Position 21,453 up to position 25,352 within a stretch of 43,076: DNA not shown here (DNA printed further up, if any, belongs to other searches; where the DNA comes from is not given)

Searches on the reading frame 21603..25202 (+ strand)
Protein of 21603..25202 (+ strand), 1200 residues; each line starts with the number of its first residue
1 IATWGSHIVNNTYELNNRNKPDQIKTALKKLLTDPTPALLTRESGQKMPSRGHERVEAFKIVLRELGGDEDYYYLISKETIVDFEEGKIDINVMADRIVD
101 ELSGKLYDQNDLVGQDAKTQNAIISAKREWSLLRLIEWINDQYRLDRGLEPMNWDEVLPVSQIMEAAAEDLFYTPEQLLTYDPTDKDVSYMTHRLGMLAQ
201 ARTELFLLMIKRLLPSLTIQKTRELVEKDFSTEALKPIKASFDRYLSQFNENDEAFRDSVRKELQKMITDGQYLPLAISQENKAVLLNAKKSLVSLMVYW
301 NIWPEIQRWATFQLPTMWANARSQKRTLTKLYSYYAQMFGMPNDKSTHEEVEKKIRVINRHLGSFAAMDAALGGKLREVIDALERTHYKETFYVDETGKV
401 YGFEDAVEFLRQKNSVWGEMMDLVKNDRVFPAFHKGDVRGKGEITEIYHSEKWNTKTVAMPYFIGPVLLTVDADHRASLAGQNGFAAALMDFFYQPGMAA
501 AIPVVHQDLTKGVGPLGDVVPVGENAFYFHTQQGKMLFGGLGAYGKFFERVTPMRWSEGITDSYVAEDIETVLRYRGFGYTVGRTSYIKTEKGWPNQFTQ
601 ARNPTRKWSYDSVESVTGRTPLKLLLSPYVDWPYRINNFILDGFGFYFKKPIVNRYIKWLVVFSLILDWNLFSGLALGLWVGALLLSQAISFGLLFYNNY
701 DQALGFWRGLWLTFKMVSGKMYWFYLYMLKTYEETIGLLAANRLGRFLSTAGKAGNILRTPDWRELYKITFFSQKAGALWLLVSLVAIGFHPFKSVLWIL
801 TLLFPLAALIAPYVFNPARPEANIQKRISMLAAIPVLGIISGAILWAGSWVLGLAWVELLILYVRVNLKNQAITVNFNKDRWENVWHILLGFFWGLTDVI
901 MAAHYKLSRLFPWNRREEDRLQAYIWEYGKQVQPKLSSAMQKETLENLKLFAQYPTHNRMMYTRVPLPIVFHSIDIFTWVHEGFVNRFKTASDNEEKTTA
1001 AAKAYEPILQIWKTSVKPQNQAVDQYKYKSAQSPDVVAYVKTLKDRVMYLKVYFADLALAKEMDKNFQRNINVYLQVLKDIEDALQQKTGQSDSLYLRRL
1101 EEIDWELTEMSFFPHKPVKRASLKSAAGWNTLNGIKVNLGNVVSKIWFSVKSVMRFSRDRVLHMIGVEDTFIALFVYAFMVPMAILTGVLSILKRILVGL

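Call 98: search_protein_families(library=pfam, proteins=[window:21603-25202:+], max_evalue=0.01)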
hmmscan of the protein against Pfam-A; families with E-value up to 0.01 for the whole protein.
window:21603-25202:+ (1200 aa): 1 family
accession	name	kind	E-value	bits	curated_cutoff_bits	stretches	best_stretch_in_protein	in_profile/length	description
PF00497.25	SBP_bac_3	-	0.0059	16.8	26.4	0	136-273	29-122/132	Bacterial extracellular solute-binding proteins, family 3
